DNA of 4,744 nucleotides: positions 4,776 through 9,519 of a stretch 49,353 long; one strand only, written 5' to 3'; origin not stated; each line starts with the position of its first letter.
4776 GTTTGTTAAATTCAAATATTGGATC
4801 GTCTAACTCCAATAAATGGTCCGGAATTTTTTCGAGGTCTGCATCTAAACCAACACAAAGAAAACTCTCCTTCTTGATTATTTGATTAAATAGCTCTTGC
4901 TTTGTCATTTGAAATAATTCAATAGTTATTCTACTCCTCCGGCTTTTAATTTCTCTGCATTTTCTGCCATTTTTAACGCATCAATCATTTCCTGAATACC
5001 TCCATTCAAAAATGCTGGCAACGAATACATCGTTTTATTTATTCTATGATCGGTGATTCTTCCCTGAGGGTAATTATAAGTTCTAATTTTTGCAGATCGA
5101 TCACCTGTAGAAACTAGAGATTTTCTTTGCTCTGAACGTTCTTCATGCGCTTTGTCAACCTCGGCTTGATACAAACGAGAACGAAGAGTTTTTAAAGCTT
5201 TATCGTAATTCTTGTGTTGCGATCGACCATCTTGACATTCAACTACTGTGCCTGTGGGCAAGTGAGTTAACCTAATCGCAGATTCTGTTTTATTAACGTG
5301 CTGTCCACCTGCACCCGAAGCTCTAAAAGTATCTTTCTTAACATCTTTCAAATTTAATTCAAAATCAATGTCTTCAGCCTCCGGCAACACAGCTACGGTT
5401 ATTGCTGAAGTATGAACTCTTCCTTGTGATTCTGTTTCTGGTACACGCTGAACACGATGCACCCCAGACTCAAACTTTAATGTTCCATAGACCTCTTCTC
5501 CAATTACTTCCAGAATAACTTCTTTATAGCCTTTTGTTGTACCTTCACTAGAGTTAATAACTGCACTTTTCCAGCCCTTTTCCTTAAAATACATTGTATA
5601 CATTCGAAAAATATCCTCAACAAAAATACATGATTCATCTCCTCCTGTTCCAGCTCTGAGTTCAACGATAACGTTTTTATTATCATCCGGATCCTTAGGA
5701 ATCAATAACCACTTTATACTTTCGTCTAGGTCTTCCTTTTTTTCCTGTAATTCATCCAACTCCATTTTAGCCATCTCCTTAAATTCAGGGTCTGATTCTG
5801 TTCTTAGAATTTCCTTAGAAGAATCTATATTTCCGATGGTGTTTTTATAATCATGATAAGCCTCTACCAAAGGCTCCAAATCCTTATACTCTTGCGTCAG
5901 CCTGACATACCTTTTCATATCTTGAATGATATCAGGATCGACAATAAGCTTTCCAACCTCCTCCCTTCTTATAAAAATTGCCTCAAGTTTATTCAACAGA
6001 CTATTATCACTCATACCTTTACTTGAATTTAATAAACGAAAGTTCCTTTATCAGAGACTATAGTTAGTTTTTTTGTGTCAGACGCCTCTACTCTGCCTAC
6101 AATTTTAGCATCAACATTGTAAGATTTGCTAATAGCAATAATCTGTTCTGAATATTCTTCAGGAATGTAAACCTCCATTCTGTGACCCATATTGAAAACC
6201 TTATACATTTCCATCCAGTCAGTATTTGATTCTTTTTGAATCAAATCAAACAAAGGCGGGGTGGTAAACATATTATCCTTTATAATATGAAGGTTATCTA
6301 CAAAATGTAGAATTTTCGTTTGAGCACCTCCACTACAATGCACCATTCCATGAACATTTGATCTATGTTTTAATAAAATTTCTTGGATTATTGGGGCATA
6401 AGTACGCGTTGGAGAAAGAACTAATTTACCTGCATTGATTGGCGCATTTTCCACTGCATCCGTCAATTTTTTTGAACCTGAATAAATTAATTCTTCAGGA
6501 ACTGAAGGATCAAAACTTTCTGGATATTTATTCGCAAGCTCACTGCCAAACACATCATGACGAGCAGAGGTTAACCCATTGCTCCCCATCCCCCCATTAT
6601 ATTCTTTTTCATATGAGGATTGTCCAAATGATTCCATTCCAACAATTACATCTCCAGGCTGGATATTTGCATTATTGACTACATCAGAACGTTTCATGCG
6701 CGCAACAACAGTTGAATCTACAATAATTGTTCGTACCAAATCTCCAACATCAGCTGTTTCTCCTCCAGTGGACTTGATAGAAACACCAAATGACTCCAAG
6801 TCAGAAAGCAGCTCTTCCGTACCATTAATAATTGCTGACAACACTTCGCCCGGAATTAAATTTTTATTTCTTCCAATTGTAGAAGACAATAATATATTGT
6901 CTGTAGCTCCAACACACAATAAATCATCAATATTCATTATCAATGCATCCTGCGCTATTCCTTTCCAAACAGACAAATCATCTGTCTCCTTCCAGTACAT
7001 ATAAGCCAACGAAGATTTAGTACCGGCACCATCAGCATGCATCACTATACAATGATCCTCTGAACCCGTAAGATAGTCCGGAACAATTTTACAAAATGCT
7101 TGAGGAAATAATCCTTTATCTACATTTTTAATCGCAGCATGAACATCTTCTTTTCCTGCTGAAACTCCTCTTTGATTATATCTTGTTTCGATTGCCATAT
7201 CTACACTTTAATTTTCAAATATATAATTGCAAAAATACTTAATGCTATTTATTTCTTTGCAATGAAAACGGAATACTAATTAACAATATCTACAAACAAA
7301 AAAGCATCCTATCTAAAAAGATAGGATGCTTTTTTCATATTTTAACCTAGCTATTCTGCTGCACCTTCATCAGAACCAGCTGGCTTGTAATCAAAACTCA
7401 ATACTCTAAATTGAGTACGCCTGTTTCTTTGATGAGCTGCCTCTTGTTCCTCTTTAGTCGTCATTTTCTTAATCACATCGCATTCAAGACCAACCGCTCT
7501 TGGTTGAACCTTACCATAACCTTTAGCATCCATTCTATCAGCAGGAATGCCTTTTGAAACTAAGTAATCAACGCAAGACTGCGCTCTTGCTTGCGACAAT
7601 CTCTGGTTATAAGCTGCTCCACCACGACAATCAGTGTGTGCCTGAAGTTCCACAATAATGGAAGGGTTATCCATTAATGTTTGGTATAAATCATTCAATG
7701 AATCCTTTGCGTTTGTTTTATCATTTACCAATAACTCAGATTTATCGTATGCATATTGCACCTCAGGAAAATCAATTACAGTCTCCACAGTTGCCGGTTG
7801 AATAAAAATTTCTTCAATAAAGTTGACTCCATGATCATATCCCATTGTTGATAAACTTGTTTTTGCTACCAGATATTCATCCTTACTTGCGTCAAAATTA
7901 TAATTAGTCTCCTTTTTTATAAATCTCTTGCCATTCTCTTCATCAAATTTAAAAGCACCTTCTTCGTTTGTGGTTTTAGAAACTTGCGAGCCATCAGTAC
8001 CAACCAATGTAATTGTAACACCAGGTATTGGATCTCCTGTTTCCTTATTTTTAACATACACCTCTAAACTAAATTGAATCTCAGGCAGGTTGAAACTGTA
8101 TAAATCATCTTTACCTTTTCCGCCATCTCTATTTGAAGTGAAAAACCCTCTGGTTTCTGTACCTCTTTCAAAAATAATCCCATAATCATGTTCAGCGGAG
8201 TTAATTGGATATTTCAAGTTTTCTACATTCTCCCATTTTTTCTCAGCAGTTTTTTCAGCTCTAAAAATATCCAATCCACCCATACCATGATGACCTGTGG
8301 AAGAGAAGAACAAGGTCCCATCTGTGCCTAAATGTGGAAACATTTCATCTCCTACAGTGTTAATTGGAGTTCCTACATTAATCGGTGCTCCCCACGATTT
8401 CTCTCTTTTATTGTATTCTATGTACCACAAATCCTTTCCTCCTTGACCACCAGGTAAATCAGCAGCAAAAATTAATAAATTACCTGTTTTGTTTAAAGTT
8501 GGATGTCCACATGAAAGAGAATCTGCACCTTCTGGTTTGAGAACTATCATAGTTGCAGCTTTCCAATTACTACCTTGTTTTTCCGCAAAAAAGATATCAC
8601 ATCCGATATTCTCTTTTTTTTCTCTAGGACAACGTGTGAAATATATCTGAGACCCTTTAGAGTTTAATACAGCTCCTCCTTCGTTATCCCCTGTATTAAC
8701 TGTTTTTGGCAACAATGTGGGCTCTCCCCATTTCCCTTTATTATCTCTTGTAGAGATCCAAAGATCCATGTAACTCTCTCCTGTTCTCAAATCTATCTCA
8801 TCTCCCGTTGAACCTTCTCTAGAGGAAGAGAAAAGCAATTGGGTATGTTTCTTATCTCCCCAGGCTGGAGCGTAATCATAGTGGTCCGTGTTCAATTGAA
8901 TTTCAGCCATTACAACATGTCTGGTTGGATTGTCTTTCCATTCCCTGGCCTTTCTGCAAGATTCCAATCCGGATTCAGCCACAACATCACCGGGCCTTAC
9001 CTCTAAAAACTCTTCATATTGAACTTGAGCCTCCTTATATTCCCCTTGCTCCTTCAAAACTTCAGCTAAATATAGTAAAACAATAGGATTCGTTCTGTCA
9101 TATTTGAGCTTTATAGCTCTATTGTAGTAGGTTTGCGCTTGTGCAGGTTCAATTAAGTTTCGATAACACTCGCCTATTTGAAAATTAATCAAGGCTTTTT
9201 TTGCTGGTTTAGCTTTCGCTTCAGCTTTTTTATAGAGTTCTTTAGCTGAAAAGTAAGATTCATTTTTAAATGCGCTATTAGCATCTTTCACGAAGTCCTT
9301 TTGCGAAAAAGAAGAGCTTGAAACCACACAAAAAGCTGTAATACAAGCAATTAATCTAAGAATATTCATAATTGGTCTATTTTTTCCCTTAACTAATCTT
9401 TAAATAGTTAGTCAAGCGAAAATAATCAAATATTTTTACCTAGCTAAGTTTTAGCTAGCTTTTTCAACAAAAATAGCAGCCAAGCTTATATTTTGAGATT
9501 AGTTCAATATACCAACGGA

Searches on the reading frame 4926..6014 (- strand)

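Call 81: search_protein_families(library=pfam, proteins=[window:4926-6014:-], max_evalue=0.00001)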
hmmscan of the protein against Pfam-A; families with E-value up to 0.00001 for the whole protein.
window:4926-6014:- (362 aa): 2 families
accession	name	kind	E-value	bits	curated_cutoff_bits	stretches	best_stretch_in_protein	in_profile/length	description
PF03462.23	PCRF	-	1.7e-71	240.5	24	1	17-207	5-194/194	PCRF domain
PF00472.26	RF-1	-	9.5e-42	142.1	35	1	215-324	2-116/116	RF-1 domain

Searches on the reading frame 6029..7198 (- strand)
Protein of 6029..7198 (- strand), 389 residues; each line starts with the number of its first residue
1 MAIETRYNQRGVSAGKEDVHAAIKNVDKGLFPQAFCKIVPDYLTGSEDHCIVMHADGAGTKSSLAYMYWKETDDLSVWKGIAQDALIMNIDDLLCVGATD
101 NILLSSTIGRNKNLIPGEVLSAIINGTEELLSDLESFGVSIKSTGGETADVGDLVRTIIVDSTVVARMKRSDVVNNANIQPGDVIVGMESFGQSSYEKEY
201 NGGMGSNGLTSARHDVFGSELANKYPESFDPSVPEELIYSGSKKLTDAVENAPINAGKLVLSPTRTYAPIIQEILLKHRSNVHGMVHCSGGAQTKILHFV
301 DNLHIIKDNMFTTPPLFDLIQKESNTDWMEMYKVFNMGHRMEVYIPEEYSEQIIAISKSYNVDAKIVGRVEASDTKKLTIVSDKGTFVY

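Call 81: search_protein_families(library=pfam, proteins=[window:6029-7198:-], max_evalue=0.00001)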
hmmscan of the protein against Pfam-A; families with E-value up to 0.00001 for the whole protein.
window:6029-7198:- (389 aa): 2 families
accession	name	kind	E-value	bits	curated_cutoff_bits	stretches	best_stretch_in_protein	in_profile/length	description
PF00586.29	AIRS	-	4e-13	50.2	24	1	46-167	10-111/112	AIR synthase related protein, N-terminal domain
PF02769.27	AIRS_C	-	4.4e-11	43.6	23.1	1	180-379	1-154/156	AIR synthase related protein, C-terminal domain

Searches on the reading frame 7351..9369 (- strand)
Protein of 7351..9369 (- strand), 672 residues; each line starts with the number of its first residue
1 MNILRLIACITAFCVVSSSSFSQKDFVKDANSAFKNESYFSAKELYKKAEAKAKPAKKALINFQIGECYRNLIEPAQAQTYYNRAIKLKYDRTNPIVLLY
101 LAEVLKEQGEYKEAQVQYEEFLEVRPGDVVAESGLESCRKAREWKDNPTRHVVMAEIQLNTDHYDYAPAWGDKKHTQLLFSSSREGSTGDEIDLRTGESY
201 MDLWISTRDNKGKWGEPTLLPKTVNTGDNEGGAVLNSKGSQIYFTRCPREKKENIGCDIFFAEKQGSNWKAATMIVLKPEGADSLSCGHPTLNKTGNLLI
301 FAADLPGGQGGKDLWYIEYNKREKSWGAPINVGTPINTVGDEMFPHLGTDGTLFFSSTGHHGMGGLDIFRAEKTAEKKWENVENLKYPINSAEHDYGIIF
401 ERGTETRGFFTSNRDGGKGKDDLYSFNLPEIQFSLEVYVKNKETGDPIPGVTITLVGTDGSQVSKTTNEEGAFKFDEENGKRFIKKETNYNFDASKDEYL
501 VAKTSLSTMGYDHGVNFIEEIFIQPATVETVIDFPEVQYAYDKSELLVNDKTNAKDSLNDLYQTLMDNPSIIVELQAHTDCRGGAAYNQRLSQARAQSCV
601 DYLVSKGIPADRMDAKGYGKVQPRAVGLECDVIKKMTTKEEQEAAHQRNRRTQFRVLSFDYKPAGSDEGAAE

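Call 81: search_protein_families(library=pfam, proteins=[window:7351-9369:-], max_evalue=0.00001)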
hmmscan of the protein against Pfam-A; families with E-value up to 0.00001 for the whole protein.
window:7351-9369:- (672 aa): 3 families
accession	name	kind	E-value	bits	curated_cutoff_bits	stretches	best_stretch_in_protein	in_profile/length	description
PF00691.25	OmpA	-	6.4e-14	52.5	27.2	1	542-624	5-85/98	OmpA family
PF07719.23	TPR_2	-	3.7e-06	27.1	27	0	97-128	3-34/34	Tetratricopeptide repeat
PF13620.12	CarboxypepD_reg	-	8.1e-06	26.5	32.3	0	435-476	2-43/82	Carboxypeptidase regulatory-like domain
